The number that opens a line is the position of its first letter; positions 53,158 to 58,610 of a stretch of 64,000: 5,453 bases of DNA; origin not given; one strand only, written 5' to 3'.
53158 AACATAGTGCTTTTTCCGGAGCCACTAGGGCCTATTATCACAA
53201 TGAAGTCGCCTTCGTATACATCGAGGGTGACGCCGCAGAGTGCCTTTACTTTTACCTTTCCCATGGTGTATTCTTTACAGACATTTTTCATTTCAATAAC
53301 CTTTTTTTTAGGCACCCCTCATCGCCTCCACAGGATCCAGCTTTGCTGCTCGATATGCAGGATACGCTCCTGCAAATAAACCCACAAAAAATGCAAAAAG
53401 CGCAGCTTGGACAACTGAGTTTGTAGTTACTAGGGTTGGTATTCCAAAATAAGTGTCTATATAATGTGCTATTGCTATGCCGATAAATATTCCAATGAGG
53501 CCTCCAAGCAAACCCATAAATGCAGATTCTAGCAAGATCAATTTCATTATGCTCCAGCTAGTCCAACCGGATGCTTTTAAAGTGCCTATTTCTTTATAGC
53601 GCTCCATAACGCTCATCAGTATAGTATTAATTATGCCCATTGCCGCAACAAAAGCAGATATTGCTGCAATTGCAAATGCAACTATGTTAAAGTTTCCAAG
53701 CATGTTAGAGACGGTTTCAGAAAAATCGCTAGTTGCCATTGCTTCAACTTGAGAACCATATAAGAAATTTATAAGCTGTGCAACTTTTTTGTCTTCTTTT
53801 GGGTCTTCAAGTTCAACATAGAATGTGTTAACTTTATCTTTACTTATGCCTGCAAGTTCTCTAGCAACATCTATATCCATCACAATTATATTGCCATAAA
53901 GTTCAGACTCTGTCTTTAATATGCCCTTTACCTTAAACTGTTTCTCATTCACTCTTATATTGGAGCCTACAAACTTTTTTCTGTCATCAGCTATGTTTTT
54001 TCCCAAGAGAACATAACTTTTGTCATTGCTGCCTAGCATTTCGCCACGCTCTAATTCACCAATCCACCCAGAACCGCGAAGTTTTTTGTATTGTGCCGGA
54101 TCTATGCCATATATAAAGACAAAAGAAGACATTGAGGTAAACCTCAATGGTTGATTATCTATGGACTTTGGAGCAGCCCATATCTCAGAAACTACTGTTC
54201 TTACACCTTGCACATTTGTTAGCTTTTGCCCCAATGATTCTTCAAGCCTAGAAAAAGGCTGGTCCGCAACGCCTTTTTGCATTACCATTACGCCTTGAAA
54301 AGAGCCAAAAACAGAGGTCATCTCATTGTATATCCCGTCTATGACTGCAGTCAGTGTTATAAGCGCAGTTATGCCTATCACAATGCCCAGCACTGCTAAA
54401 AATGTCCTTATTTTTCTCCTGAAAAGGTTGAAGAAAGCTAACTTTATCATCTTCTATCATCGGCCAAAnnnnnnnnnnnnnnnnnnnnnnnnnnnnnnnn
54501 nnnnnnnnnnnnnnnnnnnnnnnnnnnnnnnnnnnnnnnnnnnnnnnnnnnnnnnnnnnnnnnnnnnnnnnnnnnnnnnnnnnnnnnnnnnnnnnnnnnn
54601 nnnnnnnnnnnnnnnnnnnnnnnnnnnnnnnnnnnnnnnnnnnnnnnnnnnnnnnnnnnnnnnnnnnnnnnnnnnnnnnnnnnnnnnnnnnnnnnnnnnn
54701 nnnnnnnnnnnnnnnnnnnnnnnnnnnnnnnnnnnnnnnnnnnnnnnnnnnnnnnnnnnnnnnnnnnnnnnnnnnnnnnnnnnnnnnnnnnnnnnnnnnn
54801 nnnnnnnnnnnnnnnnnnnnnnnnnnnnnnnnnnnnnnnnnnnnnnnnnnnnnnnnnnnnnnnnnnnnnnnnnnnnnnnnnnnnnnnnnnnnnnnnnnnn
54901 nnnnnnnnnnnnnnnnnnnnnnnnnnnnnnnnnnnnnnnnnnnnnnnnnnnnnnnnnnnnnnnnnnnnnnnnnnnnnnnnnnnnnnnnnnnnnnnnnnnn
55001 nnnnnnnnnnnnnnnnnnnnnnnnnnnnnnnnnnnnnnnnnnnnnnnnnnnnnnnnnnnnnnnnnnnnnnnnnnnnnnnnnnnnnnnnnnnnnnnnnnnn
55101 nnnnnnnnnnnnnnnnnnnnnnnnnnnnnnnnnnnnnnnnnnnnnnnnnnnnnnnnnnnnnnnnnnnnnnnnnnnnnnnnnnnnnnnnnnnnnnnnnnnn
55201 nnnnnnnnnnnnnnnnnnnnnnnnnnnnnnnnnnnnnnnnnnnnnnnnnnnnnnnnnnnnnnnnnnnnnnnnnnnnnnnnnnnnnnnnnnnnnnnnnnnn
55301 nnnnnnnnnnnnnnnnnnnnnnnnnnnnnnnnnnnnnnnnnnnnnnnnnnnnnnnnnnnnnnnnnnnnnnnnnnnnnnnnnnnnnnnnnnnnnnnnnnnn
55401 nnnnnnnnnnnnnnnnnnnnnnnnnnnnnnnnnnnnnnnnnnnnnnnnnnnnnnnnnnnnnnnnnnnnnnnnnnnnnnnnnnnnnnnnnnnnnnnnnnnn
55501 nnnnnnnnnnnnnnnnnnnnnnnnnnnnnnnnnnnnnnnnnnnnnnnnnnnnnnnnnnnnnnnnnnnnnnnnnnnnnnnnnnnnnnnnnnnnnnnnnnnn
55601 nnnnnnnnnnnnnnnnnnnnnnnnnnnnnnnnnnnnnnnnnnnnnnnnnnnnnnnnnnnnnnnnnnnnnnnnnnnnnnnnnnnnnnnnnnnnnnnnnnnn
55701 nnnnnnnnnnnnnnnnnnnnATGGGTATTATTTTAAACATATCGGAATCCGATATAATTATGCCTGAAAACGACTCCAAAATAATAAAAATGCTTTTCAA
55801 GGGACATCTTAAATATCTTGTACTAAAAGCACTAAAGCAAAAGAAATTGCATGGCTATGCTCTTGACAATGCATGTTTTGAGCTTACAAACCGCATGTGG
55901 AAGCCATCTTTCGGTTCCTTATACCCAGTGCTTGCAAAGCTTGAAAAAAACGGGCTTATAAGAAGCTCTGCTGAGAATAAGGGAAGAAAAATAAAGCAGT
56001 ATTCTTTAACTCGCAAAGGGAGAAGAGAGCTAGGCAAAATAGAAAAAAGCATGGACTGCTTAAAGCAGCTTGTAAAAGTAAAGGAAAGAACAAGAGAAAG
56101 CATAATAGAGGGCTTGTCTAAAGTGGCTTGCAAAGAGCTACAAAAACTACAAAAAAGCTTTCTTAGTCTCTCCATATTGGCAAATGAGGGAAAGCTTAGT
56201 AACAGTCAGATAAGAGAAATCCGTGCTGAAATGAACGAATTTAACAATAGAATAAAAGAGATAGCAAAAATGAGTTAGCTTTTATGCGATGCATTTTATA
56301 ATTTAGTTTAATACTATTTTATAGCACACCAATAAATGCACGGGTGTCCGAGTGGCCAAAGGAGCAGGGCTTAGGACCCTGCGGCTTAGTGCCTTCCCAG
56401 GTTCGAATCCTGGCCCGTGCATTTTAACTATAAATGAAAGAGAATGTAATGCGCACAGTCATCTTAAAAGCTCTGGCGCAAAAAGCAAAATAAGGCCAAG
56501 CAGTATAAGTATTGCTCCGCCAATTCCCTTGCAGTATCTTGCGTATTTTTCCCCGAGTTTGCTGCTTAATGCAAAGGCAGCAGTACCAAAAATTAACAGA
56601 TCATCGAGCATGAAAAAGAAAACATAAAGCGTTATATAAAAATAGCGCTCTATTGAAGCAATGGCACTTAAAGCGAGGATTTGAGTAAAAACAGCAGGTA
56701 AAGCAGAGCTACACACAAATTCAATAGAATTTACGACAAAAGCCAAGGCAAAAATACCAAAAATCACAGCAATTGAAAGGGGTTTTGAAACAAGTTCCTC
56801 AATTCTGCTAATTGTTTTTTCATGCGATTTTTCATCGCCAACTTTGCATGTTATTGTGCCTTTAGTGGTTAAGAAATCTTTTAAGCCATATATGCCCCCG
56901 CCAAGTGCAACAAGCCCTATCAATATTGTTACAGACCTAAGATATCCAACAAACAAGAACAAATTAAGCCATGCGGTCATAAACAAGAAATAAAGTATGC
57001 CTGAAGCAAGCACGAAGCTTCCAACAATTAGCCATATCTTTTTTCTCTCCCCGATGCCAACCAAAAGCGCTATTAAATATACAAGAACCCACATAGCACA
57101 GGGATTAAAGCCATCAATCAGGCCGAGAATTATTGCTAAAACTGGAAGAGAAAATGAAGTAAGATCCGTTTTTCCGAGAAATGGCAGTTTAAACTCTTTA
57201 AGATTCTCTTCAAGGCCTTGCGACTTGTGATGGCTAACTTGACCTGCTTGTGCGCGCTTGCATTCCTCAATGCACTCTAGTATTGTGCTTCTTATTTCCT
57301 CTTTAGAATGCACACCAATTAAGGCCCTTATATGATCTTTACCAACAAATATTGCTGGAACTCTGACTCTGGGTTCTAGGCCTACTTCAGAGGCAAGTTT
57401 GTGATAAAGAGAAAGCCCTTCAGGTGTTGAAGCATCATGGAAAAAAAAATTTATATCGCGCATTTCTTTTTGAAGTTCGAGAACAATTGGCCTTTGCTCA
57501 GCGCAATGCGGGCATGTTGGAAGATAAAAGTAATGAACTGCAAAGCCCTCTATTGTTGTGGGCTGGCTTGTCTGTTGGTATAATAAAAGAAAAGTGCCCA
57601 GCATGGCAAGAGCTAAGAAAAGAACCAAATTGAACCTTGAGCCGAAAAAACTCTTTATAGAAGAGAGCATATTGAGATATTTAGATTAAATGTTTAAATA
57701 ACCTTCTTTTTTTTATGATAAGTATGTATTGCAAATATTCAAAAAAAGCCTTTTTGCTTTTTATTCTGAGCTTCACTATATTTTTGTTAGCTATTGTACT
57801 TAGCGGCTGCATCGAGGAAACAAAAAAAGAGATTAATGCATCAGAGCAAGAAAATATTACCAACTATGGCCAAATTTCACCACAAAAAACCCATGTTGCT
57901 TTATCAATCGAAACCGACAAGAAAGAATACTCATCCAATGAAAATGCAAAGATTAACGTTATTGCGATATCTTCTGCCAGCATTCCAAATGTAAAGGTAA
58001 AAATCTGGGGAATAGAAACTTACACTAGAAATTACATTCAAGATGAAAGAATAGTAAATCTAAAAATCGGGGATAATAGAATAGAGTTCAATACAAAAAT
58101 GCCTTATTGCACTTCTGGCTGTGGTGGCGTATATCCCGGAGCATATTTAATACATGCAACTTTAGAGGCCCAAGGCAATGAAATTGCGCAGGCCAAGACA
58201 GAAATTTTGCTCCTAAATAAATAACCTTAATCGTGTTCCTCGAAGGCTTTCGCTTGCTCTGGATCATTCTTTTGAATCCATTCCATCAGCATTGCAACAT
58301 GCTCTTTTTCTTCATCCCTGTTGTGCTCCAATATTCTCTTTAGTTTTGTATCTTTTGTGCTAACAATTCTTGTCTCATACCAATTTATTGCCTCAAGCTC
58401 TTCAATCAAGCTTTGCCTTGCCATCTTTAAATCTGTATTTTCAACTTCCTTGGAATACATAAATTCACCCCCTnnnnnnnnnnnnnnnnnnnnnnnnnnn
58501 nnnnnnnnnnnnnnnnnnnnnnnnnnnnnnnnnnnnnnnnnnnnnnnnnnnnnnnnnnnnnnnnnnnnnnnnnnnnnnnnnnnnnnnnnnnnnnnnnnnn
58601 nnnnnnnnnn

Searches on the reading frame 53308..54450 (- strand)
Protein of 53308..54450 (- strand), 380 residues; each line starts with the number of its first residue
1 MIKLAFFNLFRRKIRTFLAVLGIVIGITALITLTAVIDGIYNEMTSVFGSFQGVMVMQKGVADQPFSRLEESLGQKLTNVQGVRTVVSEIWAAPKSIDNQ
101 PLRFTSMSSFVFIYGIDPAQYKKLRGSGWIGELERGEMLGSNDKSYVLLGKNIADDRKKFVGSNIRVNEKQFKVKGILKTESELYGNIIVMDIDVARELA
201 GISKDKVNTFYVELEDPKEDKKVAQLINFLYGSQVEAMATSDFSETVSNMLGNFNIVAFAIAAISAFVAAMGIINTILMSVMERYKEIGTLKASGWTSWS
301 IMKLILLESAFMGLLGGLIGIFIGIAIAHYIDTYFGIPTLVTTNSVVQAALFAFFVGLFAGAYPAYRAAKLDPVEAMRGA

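Call 12: search_protein_families(library=pfam, proteins=[window:53308-54450:-], max_evalue=0.00001)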
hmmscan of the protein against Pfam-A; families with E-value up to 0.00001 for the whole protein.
window:53308-54450:- (380 aa): 2 families
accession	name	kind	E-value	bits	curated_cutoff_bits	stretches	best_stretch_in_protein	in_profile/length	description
PF02687.27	FtsX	-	7e-23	81.4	25.5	1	260-373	2-120/120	FtsX-like permease C-terminal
PF12704.14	MacB_PCD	-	2.9e-22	80.4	27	1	16-227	1-204/207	MacB-like periplasmic core domain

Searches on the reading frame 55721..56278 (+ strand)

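Call 52: search_protein_families(library=pfam, proteins=[window:55721-56278:+], max_evalue=0.01)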
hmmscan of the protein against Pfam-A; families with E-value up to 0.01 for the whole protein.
window:55721-56278:+ (185 aa): 4 families
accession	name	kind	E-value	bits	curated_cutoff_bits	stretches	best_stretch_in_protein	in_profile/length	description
PF03551.20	PadR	-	2e-17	63.3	27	1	34-105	1-74/75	Transcriptional regulator PadR-like family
PF13601.12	HTH_34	-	0.00035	21.1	27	1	50-118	14-80/80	Winged helix DNA-binding domain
PF13463.12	HTH_27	-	0.0039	17.9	22.2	0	70-100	38-68/68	Winged helix DNA-binding domain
PF01638.23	HxlR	-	0.0082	16.4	20.8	0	31-107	7-76/91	HxlR-like helix-turn-helix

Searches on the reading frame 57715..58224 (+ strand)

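Call 5: search_protein_families(library=pfam, proteins=[window:57715-58224:+], max_evalue=1)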
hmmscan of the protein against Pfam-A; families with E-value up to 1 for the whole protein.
window:57715-58224:+ (169 aa): 2 families
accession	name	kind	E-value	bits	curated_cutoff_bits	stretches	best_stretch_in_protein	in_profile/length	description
PF20404.3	DUF6694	-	0.011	16.5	24.3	1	22-90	5-62/102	Family of unknown function (DUF6694)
PF09476.15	Pilus_CpaD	-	0.11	12.7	31.1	1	24-86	3-66/200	Pilus biogenesis CpaD protein (pilus_cpaD)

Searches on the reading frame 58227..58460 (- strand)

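Call 5: search_protein_families(library=pfam, proteins=[window:58227-58460:-], max_evalue=1)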
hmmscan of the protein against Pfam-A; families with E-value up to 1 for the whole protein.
window:58227-58460:- (77 aa): 5 families
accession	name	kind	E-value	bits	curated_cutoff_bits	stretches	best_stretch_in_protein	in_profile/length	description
PF22277.2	EncFtn-like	-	5.4e-26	90.6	27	1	7-75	12-80/85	EncFtn-like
PF03232.19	COQ7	-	0.00083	19.5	23.5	1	21-66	14-60/169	Ubiquinone biosynthesis protein COQ7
PF09537.16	DUF2383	-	0.032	14.8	30.8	1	23-68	15-60/111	Domain of unknown function (DUF2383)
PF13482.12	RNase_H_2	-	0.083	13.3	22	1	4-61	107-163/165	RNase_H superfamily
PF18327.6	PRODH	-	0.14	12.9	26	1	42-72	6-36/48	Proline utilization A proline dehydrogenase N-terminal domain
